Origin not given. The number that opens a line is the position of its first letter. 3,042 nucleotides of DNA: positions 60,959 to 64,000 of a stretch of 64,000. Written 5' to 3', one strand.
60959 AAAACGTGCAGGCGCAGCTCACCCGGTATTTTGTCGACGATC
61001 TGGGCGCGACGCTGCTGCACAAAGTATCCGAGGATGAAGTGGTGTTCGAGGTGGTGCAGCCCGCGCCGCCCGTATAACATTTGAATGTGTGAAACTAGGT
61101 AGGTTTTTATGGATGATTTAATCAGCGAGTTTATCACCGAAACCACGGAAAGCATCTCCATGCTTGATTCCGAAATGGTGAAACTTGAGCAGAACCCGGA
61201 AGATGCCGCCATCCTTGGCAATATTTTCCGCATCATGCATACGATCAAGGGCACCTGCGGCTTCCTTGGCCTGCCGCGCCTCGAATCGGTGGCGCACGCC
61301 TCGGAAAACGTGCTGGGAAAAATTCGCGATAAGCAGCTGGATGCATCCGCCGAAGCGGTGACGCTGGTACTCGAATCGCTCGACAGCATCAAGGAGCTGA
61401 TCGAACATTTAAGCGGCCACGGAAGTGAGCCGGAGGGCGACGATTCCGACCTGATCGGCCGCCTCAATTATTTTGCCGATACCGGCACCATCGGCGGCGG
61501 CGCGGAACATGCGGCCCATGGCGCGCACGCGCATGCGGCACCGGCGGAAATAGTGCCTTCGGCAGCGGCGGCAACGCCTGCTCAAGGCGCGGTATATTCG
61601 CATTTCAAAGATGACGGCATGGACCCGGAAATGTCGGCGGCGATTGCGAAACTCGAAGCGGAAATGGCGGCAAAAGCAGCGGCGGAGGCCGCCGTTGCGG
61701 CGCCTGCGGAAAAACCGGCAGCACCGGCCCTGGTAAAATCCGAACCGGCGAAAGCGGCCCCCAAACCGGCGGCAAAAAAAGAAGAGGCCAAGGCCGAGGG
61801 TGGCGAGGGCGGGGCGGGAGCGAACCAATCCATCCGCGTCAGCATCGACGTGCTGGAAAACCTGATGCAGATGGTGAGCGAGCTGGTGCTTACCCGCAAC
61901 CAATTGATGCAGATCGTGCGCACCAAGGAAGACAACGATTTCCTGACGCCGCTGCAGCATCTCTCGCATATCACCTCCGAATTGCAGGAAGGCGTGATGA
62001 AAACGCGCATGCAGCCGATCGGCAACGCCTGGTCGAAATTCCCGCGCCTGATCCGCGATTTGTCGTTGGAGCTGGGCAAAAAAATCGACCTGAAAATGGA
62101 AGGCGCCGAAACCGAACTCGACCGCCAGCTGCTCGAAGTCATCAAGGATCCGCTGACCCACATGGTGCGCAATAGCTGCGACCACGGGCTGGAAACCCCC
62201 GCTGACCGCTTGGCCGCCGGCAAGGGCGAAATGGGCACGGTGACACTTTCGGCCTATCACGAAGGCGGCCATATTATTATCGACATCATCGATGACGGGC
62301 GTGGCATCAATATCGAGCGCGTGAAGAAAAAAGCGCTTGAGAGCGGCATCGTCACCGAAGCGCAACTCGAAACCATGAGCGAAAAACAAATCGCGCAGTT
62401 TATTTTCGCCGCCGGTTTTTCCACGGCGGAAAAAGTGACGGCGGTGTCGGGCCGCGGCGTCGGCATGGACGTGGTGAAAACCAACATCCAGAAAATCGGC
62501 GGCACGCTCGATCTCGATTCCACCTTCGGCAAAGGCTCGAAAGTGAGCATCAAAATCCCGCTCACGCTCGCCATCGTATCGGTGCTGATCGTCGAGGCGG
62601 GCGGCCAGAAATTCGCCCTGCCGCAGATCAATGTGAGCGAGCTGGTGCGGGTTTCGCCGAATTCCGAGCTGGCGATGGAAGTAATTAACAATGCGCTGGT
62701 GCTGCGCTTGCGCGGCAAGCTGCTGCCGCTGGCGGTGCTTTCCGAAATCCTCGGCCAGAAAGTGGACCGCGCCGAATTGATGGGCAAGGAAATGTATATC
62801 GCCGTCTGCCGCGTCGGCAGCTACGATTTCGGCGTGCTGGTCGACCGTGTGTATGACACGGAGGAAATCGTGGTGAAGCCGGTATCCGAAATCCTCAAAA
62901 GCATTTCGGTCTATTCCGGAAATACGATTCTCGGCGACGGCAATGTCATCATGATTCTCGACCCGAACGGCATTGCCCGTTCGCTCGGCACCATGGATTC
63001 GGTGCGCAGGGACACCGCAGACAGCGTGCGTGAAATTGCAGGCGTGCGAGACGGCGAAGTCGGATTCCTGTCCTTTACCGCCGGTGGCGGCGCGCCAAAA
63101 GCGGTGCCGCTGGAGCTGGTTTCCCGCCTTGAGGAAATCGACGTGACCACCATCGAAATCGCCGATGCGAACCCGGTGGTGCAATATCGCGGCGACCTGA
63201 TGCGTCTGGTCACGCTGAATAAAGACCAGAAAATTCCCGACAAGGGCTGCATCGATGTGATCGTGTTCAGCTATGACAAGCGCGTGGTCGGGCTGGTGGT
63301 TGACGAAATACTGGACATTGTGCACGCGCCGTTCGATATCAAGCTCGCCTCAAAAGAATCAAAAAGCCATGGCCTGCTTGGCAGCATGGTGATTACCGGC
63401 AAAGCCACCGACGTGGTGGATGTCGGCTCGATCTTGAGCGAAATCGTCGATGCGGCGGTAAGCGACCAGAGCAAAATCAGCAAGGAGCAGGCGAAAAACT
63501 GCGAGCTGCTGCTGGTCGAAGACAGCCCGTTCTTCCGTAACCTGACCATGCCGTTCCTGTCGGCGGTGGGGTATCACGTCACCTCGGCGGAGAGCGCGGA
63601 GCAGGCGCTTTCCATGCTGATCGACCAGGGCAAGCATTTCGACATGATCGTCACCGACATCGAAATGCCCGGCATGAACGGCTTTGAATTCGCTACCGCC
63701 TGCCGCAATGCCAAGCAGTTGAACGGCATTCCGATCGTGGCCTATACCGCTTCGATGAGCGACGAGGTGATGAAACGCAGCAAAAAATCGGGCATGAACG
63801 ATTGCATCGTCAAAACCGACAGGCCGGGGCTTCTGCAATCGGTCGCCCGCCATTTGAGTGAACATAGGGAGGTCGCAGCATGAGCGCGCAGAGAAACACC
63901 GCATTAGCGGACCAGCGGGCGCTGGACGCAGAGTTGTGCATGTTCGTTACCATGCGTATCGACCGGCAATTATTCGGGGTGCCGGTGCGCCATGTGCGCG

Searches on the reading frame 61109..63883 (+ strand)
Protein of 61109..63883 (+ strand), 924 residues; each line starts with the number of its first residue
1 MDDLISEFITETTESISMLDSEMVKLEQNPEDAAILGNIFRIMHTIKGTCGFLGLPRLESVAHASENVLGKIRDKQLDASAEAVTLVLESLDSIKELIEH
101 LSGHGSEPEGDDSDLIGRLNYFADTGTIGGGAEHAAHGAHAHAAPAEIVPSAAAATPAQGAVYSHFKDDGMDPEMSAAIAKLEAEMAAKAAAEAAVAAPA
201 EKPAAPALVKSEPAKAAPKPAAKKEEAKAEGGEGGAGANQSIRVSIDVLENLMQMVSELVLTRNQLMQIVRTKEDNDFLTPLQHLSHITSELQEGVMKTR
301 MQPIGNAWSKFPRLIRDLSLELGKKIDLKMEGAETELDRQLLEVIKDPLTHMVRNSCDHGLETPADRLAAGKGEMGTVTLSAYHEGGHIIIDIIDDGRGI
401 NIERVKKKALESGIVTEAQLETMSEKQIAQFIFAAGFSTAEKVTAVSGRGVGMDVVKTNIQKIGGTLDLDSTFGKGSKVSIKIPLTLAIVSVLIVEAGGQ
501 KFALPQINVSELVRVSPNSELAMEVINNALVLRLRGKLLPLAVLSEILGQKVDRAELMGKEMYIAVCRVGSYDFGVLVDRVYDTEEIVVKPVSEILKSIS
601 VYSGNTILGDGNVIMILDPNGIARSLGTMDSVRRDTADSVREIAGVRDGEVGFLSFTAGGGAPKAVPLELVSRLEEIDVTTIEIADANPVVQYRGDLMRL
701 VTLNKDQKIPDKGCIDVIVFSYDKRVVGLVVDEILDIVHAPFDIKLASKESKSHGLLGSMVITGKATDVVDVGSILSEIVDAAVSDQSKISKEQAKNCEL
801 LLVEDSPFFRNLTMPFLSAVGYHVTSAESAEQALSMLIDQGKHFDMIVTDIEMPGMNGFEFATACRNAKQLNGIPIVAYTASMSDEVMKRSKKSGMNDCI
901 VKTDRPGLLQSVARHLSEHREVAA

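Call 31: search_protein_families(library=pfam, proteins=[window:61109-63883:+], max_evalue=0.00001)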
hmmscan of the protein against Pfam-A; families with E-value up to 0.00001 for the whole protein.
window:61109-63883:+ (924 aa): 5 families
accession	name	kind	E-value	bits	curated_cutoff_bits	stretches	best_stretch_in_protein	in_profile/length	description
PF01584.24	CheW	-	1e-26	93.6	23.5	1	492-625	2-136/138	CheW-like domain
PF00072.30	Response_reg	-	8.3e-20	71.5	30.2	1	801-909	2-106/111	Response regulator receiver domain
PF02518.31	HATPase_c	-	4e-17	63.1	26.4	1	347-486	4-110/111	Histidine kinase-, DNA gyrase B-, and HSP90-like ATPase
PF02895.20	H-kinase_dim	-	8.1e-15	55.5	23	1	239-299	1-68/68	Signal transducing histidine kinase, homodimeric domain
PF01627.28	Hpt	-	2.3e-14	53.8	24.6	1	3-95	1-82/84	Hpt domain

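Call 68: find_encoding_contigs(protein=window:61109-63883:+, flank=10000, max_places=1)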
Protein window:61109-63883:+ (924 aa): no gene with exactly this product is on record in the collection.
